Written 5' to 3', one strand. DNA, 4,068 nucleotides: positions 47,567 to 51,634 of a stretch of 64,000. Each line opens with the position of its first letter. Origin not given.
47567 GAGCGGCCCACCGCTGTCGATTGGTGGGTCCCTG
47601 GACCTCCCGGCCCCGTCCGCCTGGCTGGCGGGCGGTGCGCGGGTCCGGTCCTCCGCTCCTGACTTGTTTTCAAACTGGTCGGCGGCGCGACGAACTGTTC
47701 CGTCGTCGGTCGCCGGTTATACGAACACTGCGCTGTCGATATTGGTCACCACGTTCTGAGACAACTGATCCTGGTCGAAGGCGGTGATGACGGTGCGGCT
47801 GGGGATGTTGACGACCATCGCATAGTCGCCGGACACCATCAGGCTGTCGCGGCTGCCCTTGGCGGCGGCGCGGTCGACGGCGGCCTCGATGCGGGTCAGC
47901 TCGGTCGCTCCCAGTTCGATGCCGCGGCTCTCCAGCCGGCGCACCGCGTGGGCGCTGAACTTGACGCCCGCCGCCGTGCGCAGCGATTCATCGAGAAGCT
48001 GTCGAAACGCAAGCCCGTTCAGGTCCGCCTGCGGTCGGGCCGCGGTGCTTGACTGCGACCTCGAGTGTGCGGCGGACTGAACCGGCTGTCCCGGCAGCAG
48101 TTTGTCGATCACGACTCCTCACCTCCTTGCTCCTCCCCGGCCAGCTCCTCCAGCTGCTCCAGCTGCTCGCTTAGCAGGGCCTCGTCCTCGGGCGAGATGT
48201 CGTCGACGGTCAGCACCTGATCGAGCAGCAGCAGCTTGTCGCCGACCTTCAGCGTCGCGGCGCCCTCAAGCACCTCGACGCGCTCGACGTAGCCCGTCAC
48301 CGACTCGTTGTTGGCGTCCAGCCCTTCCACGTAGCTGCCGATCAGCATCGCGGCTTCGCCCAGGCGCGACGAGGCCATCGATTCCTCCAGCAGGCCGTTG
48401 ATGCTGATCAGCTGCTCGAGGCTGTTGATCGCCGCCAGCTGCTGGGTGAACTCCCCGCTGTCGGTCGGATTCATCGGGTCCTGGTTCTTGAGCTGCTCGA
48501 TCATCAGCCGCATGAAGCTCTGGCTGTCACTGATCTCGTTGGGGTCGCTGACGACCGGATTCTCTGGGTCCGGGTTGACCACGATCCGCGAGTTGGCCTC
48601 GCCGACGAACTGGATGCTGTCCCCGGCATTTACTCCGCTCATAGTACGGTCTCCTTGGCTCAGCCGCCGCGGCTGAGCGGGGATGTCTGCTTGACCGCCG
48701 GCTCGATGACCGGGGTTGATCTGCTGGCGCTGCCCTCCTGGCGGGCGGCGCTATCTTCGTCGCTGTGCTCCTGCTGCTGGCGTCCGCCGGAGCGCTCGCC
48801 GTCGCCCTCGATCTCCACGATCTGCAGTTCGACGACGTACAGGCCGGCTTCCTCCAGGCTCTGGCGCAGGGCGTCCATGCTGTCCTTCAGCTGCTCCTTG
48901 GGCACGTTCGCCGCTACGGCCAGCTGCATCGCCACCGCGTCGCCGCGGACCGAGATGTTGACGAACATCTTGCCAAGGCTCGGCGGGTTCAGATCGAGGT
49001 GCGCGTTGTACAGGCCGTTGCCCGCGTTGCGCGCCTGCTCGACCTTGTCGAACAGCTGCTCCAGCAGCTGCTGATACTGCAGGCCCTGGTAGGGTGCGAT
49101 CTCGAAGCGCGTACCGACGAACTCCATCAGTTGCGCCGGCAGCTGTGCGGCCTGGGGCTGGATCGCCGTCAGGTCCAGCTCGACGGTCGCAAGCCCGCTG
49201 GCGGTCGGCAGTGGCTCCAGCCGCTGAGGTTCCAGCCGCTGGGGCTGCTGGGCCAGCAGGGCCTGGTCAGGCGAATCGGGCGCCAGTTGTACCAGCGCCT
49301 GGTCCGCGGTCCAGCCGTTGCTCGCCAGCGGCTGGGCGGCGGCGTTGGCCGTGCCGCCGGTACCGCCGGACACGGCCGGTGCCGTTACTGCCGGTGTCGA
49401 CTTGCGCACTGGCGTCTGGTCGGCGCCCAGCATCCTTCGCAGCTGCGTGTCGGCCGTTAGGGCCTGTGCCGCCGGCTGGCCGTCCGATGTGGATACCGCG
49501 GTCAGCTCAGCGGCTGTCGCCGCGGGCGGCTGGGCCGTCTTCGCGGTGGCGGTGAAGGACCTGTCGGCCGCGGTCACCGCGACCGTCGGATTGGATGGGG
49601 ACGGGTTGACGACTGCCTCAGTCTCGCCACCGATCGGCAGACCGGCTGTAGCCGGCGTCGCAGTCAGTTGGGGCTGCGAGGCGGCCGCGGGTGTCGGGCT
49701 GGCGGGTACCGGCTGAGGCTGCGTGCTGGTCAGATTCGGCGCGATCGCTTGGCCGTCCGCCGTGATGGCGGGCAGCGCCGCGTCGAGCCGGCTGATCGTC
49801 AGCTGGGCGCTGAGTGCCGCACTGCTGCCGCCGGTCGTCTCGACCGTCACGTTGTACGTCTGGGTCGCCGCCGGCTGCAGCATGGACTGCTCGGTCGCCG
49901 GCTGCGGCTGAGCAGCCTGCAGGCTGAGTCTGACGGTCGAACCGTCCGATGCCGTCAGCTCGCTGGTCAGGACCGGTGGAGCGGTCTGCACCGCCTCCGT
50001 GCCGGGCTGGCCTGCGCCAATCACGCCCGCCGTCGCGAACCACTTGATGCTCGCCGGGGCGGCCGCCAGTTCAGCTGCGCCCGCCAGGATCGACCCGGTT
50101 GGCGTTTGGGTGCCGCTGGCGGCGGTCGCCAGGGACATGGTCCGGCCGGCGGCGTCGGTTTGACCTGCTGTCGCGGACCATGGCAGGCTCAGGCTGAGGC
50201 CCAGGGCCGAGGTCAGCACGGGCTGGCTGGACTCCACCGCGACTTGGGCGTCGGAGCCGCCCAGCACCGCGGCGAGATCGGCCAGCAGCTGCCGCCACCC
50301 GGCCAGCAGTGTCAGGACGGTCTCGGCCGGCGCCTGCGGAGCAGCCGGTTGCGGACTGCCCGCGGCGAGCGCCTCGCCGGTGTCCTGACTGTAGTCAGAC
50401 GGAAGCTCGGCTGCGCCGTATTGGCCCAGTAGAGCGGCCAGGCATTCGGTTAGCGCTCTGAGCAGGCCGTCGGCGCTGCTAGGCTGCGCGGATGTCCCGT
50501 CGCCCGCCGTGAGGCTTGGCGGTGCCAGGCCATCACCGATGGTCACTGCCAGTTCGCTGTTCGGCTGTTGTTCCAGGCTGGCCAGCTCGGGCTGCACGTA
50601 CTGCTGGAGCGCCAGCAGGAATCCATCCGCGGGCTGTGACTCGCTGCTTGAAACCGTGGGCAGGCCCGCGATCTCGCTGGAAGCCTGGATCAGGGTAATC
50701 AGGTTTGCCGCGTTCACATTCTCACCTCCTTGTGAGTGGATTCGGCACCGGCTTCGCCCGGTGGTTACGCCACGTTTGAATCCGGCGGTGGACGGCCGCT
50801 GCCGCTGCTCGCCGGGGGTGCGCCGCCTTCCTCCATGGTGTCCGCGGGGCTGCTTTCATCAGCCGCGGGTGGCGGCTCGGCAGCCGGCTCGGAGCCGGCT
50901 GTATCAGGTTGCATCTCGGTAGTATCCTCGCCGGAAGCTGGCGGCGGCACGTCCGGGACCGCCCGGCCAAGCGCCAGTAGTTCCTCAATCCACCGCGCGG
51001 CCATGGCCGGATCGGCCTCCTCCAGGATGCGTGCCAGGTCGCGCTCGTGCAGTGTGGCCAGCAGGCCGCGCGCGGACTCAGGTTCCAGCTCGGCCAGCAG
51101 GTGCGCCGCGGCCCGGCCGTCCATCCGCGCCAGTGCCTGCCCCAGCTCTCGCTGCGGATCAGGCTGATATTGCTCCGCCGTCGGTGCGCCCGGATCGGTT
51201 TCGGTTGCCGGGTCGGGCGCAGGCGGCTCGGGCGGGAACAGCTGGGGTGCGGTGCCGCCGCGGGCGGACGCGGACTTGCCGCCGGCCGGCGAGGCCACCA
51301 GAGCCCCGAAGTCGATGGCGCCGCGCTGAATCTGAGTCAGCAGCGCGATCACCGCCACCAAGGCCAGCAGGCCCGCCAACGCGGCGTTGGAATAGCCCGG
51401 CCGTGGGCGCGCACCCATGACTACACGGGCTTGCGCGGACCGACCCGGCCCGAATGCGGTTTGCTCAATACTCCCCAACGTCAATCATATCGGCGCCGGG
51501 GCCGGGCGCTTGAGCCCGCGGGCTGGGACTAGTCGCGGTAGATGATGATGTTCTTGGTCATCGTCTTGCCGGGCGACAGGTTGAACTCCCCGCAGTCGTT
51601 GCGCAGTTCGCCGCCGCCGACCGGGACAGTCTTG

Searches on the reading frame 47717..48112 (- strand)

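Call 31: search_protein_families(library=pfam, proteins=[window:47717-48112:-], max_evalue=0.001)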
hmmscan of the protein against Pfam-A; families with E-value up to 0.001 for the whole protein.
window:47717-48112:- (131 aa): 1 family
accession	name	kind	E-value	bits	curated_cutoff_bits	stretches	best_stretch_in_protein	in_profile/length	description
PF12611.13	Flagellar_put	-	6.4e-10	39.1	21.1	1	107-130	1-24/24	Putative flagellar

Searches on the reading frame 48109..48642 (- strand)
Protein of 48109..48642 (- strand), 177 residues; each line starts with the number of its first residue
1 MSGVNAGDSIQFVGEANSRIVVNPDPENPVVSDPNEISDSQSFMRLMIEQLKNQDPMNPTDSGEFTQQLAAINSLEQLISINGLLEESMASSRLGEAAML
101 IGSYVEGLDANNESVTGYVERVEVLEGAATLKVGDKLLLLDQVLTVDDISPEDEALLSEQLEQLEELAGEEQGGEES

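Call 9: search_protein_families(library=pfam, proteins=[window:48109-48642:-], max_evalue=0.001)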
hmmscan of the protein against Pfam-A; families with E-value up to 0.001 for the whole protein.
window:48109-48642:- (177 aa): 1 family
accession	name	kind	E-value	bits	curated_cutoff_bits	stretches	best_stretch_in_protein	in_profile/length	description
PF03963.19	FlgD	-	2e-17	63.6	27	1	33-86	21-74/75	Flagellar hook capping protein - N-terminal region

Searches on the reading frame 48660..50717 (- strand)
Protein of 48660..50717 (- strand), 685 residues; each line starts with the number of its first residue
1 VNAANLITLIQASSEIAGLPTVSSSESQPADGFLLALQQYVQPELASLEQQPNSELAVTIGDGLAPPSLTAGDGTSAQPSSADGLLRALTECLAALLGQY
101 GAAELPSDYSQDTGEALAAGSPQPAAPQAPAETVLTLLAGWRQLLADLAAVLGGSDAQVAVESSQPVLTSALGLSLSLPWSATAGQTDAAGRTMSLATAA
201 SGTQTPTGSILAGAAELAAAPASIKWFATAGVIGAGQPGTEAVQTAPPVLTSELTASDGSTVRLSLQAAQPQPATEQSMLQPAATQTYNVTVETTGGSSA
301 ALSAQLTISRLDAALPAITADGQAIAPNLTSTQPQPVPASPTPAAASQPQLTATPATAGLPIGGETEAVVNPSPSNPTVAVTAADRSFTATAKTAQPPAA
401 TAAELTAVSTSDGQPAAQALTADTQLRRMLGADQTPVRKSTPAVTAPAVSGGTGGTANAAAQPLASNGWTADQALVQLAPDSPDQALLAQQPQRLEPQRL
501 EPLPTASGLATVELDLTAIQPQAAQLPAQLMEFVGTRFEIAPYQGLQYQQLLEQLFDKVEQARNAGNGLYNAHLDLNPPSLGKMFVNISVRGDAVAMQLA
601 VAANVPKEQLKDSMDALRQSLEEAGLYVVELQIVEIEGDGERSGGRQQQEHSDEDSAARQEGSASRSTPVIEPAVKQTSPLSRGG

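Call 9: search_protein_families(library=pfam, proteins=[window:48660-50717:-], max_evalue=0.001)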
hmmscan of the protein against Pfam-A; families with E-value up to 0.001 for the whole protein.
window:48660-50717:- (685 aa): 1 family
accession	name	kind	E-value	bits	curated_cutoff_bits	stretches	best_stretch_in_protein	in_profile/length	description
PF02120.21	Flg_hook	-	3.3e-15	56.1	29.8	1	561-638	4-81/85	Flagellar hook-length control protein FliK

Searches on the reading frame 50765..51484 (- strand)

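Call 9: search_protein_families(library=pfam, proteins=[window:50765-51484:-], max_evalue=0.001)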
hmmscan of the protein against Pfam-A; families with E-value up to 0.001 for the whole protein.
window:50765-51484:- (239 aa): 1 family
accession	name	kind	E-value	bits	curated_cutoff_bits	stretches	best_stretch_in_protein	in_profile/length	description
PF03448.22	MgtE_N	-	3.9e-05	24.6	25.9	1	111-169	15-73/102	MgtE intracellular N domain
